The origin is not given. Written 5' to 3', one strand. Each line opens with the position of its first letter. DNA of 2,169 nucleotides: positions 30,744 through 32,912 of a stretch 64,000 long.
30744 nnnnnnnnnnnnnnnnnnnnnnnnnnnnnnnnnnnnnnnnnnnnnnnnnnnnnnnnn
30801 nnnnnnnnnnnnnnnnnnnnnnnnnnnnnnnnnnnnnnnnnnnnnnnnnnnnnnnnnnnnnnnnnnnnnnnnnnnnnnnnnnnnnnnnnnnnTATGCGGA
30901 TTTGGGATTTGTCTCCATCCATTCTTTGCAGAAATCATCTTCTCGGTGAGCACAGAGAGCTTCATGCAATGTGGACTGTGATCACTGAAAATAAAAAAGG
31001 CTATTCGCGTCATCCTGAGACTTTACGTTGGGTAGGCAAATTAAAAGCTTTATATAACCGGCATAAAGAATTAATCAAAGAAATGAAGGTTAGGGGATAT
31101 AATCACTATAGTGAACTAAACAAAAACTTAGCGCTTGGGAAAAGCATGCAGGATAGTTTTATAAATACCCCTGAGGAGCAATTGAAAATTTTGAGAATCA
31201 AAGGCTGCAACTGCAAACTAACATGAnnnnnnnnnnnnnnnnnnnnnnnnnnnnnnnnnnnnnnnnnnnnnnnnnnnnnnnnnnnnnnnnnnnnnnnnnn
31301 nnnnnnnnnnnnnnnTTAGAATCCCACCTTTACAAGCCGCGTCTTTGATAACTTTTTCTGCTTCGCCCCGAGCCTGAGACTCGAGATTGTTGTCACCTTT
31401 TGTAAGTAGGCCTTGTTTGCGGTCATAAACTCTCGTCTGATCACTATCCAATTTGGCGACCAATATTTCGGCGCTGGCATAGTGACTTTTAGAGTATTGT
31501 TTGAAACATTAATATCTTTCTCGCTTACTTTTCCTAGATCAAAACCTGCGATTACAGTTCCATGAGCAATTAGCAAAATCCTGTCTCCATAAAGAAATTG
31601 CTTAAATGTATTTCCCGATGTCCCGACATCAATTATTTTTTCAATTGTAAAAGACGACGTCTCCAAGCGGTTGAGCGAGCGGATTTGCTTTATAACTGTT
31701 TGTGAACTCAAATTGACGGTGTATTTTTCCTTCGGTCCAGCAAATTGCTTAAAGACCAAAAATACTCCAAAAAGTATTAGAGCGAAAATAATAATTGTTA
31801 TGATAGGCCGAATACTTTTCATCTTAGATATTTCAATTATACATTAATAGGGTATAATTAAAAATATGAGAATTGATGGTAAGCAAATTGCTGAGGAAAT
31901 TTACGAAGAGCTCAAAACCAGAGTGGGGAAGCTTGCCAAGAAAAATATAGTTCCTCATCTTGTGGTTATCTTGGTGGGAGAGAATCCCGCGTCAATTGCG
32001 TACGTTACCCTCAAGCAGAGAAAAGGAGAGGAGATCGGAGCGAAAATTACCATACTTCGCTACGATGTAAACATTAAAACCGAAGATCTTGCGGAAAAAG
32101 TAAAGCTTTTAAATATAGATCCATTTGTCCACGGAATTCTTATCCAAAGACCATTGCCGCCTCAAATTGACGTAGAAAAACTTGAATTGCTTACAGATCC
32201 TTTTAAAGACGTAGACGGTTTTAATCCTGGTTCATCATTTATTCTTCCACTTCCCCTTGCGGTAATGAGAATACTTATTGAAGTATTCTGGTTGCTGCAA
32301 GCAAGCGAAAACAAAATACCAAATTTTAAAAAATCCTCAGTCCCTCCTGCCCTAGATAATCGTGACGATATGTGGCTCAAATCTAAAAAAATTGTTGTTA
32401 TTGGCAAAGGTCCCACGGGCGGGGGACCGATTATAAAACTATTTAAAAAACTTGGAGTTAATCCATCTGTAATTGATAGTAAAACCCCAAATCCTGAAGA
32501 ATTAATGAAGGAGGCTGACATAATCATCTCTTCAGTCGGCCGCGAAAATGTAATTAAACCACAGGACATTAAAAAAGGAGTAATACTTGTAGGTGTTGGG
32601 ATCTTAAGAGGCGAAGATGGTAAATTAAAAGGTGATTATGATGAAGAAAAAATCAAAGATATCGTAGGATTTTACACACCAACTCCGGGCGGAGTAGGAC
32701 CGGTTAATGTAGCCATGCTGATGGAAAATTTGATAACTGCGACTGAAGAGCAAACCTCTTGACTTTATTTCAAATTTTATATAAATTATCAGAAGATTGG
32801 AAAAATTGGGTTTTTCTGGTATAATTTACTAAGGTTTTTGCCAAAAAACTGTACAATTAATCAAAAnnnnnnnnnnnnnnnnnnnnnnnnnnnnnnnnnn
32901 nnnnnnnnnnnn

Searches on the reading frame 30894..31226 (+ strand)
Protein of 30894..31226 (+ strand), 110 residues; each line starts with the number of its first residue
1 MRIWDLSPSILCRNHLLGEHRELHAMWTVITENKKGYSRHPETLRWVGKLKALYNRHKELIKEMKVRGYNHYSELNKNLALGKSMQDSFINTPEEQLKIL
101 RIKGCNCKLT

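Call 29: search_protein_families(library=pfam, proteins=[window:30894-31226:+], max_evalue=0.01)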
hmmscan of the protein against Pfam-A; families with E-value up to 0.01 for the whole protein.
window:30894-31226:+ (110 aa): 1 family
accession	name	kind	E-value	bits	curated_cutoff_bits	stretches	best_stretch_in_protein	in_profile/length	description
PF03013.19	Pyr_excise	-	2.8e-27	95.3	23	1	1-74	1-78/81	Pyrimidine dimer DNA glycosylase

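Call 30: search_protein_families(library=ncbifam, proteins=[window:30894-31226:+], max_evalue=0.01)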
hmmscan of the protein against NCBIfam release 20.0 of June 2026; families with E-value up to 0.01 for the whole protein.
window:30894-31226:+ (110 aa): 1 family
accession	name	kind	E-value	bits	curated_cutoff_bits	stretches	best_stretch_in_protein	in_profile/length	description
TIGR02328.1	TIGR02328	hypoth_equivalog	3.1e-05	24.5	121.15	1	1-83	1-80/120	TIGR02328 family protein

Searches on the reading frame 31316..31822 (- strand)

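Call 29: search_protein_families(library=pfam, proteins=[window:31316-31822:-], max_evalue=0.01)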
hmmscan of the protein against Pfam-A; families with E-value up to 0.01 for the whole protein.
window:31316-31822:- (168 aa): 1 family
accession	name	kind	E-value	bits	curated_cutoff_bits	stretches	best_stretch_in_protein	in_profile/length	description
PF14014.11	DUF4230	-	9.2e-18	65.2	27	1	45-131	1-85/148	Protein of unknown function (DUF4230)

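Call 30: search_protein_families(library=ncbifam, proteins=[window:31316-31822:-], max_evalue=0.01)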
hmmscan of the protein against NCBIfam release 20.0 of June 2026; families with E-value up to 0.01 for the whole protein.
window:31316-31822:- (168 aa): 0 families

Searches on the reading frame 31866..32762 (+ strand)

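Call 29: search_protein_families(library=pfam, proteins=[window:31866-32762:+], max_evalue=0.01)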
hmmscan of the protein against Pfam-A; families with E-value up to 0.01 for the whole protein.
window:31866-32762:+ (298 aa): 3 families
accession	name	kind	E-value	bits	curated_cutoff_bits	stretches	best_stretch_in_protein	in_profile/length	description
PF02882.25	THF_DHG_CYH_C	-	4e-33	114.4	27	1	167-296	30-159/160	Tetrahydrofolate dehydrogenase/cyclohydrolase, NAD(P)-binding domain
PF00763.28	THF_DHG_CYH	-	7.5e-32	110.5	32.8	1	3-117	1-115/115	Tetrahydrofolate dehydrogenase/cyclohydrolase, catalytic domain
PF21799.2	MurD-like_N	-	0.0096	16.6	27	0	174-223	1-51/88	Mur ligase MurD-like, N-terminal domain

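Call 30: search_protein_families(library=ncbifam, proteins=[window:31866-32762:+], max_evalue=0.01)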
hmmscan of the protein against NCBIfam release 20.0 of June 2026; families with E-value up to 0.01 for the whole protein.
window:31866-32762:+ (298 aa): 30 families (the best 25 are shown)
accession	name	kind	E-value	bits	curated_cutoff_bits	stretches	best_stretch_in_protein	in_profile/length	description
NF010786.0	PRK14189.1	subfamily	1.8e-57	194.7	421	2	167-296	152-281/285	bifunctional methylenetetrahydrofolate dehydrogenase/methenyltetrahydrofolate cyclohydrolase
NF010766.0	PRK14169.1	equivalog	4.1e-57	193.8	450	2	2-123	4-125/283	bifunctional methylenetetrahydrofolate dehydrogenase/methenyltetrahydrofolate cyclohydrolase FolD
NF010776.0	PRK14179.1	equivalog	1e-56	192.2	445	2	3-121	5-124/284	bifunctional methylenetetrahydrofolate dehydrogenase/methenyltetrahydrofolate cyclohydrolase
NF010789.1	PRK14193.1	equivalog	1.4e-55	188.5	401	1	2-295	4-280/281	bifunctional methylenetetrahydrofolate dehydrogenase/methenyltetrahydrofolate cyclohydrolase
NF010787.0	PRK14191.1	equivalog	4e-55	187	423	2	3-137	4-148/285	bifunctional methylenetetrahydrofolate dehydrogenase/methenyltetrahydrofolate cyclohydrolase FolD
NF010770.0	PRK14173.1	equivalog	1.6e-54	185.1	411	2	3-121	6-121/287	bifunctional 5,10-methylene-tetrahydrofolate dehydrogenase/ 5,10-methylene-tetrahydrofolate cyclohydrolase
NF010772.0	PRK14175.1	equivalog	6.3e-53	179.9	459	2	166-293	151-278/286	bifunctional methylenetetrahydrofolate dehydrogenase/methenyltetrahydrofolate cyclohydrolase FolD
NF008058.0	PRK10792.1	equivalog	7.3e-53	179.4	355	2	2-121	5-125/285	bifunctional methylenetetrahydrofolate dehydrogenase/methenyltetrahydrofolate cyclohydrolase FolD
NF010780.0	PRK14183.1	equivalog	3.4e-52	177.5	480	2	3-121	4-123/283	bifunctional 5,10-methylene-tetrahydrofolate dehydrogenase/ 5,10-methylene-tetrahydrofolate cyclohydrolase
NF010785.0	PRK14188.1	subfamily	4.2e-51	173.7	396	2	3-120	6-124/297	bifunctional methylenetetrahydrofolate dehydrogenase/methenyltetrahydrofolate cyclohydrolase FolD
NF010783.0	PRK14186.1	equivalog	8.3e-51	172.8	333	2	166-295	151-284/297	bifunctional methylenetetrahydrofolate dehydrogenase/methenyltetrahydrofolate cyclohydrolase FolD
NF010781.0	PRK14184.1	equivalog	2.7e-50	171.1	438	1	3-296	4-283/286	bifunctional 5,10-methylene-tetrahydrofolate dehydrogenase/ 5,10-methylene-tetrahydrofolate cyclohydrolase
NF010784.0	PRK14187.1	equivalog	1.3e-49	168.9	486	2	3-120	6-124/300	bifunctional methylenetetrahydrofolate dehydrogenase/methenyltetrahydrofolate cyclohydrolase FolD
NF010771.0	PRK14174.1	equivalog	2.8e-48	164.6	530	2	3-122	4-124/295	bifunctional 5,10-methylene-tetrahydrofolate dehydrogenase/ 5,10-methylene-tetrahydrofolate cyclohydrolase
NF010763.0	PRK14166.1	equivalog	4.9e-48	163.6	501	2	3-124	4-125/282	bifunctional 5,10-methylene-tetrahydrofolate dehydrogenase/ 5,10-methylene-tetrahydrofolate cyclohydrolase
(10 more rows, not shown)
